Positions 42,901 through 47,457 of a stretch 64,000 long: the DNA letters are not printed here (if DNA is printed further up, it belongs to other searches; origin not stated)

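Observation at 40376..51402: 11-kb tRNA-Leu integrative element whose cargo shows no recognisable phage, plasmid or ICE machinery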

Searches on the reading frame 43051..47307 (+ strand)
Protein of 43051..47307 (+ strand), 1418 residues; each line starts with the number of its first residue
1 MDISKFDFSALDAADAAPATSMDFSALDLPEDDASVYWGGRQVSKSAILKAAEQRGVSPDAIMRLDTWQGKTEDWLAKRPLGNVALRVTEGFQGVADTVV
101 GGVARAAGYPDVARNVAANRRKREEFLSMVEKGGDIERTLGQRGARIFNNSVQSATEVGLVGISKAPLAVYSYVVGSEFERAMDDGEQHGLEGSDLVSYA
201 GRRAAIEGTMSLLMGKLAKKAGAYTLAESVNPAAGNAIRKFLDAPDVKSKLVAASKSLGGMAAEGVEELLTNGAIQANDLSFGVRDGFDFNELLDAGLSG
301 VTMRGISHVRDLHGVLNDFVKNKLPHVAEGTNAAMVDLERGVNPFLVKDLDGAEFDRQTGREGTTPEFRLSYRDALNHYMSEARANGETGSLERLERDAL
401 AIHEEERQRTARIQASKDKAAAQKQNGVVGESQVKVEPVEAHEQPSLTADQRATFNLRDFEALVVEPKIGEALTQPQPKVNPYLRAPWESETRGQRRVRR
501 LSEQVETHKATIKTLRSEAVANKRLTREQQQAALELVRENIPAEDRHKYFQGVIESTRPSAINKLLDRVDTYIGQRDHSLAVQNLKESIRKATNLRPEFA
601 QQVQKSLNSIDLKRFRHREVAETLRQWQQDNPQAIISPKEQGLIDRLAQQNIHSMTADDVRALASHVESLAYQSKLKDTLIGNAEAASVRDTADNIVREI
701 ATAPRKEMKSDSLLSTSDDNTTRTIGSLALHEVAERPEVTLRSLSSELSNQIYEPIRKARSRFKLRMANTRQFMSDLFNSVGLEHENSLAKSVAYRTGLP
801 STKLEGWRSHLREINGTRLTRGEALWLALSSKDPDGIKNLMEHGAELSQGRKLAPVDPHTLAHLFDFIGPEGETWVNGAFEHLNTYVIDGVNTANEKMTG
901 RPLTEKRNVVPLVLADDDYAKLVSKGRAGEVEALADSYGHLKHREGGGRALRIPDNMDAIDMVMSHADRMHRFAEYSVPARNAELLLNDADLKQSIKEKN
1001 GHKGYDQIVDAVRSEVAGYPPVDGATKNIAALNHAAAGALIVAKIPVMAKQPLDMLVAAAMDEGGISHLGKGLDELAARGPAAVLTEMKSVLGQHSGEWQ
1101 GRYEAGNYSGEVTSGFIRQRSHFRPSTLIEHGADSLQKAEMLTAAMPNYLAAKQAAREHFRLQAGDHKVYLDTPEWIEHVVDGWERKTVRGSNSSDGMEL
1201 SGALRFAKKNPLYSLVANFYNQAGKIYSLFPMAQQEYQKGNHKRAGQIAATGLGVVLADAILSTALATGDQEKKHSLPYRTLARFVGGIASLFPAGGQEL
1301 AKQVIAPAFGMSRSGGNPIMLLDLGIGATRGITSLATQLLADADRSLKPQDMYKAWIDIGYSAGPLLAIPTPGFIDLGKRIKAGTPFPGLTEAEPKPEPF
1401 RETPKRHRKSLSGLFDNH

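Call 6: search_protein_families(library=pfam, proteins=[window:43051-47307:+], max_evalue=0.1)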
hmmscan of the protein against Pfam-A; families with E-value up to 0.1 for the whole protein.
window:43051-47307:+ (1418 aa): 0 families

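Call 7: search_protein_families(library=phrogs, proteins=[window:43051-47307:+], max_evalue=0.1)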
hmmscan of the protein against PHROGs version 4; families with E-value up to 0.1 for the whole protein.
window:43051-47307:+ (1418 aa): 0 families

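Call 8: search_protein_families(library=padloc, proteins=[window:43051-47307:+], max_evalue=0.1)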
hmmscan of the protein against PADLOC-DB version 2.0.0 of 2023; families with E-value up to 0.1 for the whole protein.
window:43051-47307:+ (1418 aa): 0 families

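Call 10: find_homologous_proteins(query=window:43051-47304:+)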
Query window:43051-47304:+ (1418 aa): 6 proteins with E <= 0.001 among 8000 candidates.
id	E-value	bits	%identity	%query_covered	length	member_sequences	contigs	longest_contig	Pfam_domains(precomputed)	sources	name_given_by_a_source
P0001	0.0e+0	3161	100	100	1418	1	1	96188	-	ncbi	-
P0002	0.0e+0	2049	66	98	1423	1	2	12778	-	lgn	-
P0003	0.0e+0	1269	46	97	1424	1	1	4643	-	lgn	-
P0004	0.0e+0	1158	42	98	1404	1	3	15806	-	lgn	-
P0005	3.8e-287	974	40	97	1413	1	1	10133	-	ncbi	-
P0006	6.0e-276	937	39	98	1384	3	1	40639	-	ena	-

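Call 11: find_encoding_contigs(protein=P0002, flank=10000)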
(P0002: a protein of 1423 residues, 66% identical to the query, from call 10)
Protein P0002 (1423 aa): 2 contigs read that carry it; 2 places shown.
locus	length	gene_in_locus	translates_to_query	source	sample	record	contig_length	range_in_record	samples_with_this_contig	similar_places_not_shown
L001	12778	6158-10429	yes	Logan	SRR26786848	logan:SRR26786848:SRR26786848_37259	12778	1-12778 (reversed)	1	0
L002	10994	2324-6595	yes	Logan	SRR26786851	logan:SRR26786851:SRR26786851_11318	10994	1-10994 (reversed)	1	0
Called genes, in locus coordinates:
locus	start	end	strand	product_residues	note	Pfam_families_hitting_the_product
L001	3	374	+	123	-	?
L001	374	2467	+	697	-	-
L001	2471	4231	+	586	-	-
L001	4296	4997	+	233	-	-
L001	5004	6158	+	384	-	-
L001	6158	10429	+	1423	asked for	-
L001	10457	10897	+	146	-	-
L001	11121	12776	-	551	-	?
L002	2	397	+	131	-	?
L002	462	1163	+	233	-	-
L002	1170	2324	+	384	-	-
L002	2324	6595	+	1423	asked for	-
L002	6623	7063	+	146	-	-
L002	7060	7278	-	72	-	-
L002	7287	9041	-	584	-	-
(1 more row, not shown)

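Call 12: find_encoding_contigs(protein=P0004, flank=10000)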
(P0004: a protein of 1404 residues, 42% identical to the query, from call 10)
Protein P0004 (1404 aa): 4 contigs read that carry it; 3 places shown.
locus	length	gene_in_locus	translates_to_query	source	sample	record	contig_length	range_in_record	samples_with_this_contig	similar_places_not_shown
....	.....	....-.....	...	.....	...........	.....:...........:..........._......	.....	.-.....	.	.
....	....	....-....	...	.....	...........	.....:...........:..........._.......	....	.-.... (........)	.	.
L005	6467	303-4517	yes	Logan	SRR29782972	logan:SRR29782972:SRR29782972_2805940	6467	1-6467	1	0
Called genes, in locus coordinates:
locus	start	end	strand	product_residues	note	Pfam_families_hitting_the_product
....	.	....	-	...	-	?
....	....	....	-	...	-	-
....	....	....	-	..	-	-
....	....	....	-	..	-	-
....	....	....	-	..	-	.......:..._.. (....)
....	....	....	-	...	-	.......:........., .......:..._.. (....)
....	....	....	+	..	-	-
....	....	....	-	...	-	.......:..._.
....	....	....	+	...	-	-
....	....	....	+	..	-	-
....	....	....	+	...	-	-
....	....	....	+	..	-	-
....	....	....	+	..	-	-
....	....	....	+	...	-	-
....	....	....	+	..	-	-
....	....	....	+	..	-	-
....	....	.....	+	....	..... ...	-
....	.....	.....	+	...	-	-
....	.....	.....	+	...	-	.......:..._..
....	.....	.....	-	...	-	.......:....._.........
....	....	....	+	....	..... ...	-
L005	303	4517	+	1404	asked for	-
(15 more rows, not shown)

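Call 13: find_encoding_contigs(protein=P0005, flank=10000)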
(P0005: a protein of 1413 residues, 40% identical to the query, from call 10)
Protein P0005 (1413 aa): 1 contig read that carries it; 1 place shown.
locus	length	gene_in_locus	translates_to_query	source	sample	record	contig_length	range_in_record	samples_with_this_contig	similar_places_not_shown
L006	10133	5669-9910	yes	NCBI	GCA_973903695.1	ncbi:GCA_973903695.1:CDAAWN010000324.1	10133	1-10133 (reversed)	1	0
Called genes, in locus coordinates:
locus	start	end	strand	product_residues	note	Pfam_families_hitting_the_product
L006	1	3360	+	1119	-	?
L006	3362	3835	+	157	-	-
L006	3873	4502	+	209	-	-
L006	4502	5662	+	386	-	-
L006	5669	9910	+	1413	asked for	-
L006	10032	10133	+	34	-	?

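Call 14: find_encoding_contigs(protein=P0006, flank=10000)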
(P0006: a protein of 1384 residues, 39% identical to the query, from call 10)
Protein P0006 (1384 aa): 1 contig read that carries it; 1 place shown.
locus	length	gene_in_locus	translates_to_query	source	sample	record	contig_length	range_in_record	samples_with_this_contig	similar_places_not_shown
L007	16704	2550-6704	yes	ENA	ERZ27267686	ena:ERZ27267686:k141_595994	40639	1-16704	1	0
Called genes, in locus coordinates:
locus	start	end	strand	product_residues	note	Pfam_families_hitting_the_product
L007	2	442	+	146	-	?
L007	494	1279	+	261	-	-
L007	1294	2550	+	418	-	-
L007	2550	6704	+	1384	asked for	-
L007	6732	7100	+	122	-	-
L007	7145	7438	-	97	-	-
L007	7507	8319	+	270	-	PF14378:PAP2_3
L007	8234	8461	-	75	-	-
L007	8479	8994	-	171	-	-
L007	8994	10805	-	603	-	-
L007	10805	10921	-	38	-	-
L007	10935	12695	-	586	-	-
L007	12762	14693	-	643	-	-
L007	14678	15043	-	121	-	-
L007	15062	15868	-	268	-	PF01555:N6_N4_Mtase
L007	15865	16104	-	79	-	-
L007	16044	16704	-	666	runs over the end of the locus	PF00476:DNA_pol_A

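Call 18: search_protein_families(library=phrogs, proteins=[L001:374-2467:+, L001:2471-4231:+, L001:4296-4997:+, L001:5004-6158:+, L001:10457-10897:+, L001:11121-12725:-, L007:8994-10805:-, L007:10935-12695:-, L007:12762-14693:-, L007:8479-8994:-], max_evalue=0.01)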
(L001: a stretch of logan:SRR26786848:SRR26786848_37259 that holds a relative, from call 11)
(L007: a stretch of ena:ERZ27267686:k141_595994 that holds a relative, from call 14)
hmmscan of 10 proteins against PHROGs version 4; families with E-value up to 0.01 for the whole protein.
L001:374-2467:+ (697 aa): 0 families

L001:2471-4231:+ (586 aa): 5 families
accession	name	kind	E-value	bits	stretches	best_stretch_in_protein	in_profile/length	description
phrog_754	-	tail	1.2e-14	55.6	1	316-580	64-322/325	minor tail protein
phrog_8859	-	unknown function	6.5e-14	52.7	1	305-578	133-394/400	-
phrog_9239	-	tail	1.9e-07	30.9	1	280-586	460-740/741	tail tubular protein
phrog_863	-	tail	1.2e-06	28.8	1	146-493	281-595/690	tail fiber assembly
phrog_36177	-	unknown function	5.7e-05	23.4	1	299-578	215-494/503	-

L001:4296-4997:+ (233 aa): 0 families

L001:5004-6158:+ (384 aa): 0 families

L001:10457-10897:+ (146 aa): 0 families

L001:11121-12725:- (534 aa): 0 families

L007:8994-10805:- (603 aa): 4 families
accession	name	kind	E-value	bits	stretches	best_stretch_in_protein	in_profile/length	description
phrog_6002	-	head and packaging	1.5e-27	96.6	2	325-417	700-792/1183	virion structural protein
phrog_4636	-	tail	3.5e-24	86.2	2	389-514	232-351/763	tail spike protein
phrog_23837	-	head and packaging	6.7e-18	65.8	1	316-506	166-358/507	virion structural protein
phrog_9624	-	unknown function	2.6e-06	27.6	1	315-441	279-400/411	-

L007:10935-12695:- (586 aa): 1 family
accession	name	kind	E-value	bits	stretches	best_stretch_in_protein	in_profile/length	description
phrog_156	-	head and packaging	0.00088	18.8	0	166-217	163-205/681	portal protein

L007:12762-14693:- (643 aa): 2 families
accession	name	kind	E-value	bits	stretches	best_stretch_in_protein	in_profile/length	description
phrog_2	-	head and packaging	3.4e-15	56.9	1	103-606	262-596/807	terminase large subunit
phrog_5989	-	head and packaging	3.5e-11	43.8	1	76-246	114-265/347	terminase large subunit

L007:8479-8994:- (171 aa): 1 family
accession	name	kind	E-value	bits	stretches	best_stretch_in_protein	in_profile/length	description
phrog_7961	-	unknown function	0.0041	18.7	0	13-63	5-55/108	-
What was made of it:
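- PHROG hits to its neighbours: terminase large subunit 3e-15, tail spike / virion structural protein 1e-27, minor tail / tail tubular protein 1e-14 (call 18).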

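Call 19: search_protein_families(library=pfam, proteins=[L001:374-2467:+, L001:2471-4231:+, L001:4296-4997:+, L001:5004-6158:+, L001:10457-10897:+, L001:11121-12725:-, L007:8994-10805:-, L007:10935-12695:-, L007:12762-14693:-, L007:8479-8994:-], max_evalue=0.01)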
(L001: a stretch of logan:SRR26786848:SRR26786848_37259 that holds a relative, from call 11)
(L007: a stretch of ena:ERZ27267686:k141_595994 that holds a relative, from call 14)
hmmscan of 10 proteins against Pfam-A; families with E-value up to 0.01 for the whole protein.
L001:374-2467:+ (697 aa): 1 family
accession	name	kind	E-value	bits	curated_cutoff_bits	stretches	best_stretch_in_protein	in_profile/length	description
PF22352.2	K319L-like_PKD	-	0.0013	19.1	27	1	191-231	44-84/84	K319L-like, PKD domain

L001:2471-4231:+ (586 aa): 1 family
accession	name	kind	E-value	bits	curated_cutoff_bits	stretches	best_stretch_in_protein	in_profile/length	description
PF21722.4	Gly_rich_2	-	5.9e-05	23.6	24.3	1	308-433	3-114/226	Glycine-rich domain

L001:4296-4997:+ (233 aa): 0 families

L001:5004-6158:+ (384 aa): 0 families

L001:10457-10897:+ (146 aa): 0 families

L001:11121-12725:- (534 aa): 0 families

L007:8994-10805:- (603 aa): 0 families

L007:10935-12695:- (586 aa): 0 families

L007:12762-14693:- (643 aa): 0 families

L007:8479-8994:- (171 aa): 0 families

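Call 23: find_related_loci(query=A1, collection=viral_contigs, flank=10000)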
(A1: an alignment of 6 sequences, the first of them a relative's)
Query A1 (1418 aa) in viral_contigs; peptide patterns used: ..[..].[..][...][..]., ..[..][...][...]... (x = any residue, [..] = any of these).
56 stretches matched a pattern, but none encodes a relative of the query by tblastn (E <= 1e-3).

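Call 24: find_related_loci(query=A1, collection=metagenome_contigs, flank=10000)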
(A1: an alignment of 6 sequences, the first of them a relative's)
Query A1 (1418 aa) in metagenome_contigs; peptide patterns used: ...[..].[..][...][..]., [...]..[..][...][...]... (x = any residue, [..] = any of these).
72 stretches matched a pattern; 5 encode a relative of the query (tblastn E <= 1e-3); 5 distinct loci.
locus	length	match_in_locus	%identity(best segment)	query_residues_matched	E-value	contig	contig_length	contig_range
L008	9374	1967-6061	39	22-1407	0e+0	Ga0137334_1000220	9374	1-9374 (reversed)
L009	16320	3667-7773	39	8-1402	0e+0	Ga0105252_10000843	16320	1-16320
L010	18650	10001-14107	39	8-1402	0e+0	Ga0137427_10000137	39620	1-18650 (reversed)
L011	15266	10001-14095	39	22-1407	0e+0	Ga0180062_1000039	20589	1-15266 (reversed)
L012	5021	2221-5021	39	8-966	2e-166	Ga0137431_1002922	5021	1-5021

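Call 28: search_solved_structures(query=A1, max_evalue=10)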
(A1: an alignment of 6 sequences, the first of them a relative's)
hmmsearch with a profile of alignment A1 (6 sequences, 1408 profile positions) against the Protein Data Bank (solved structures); distinct sequences matched with E-value up to 10: 0.
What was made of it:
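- On T7-type internal virion protein gp16: The PDB profile search found nothing at E <= 10 (call 28).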

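Call 29: search_protein_families(library=ncbifam, proteins=[window:43051-47307:+], max_evalue=0.1)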
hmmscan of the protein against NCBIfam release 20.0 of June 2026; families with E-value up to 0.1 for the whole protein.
window:43051-47307:+ (1418 aa): 0 families
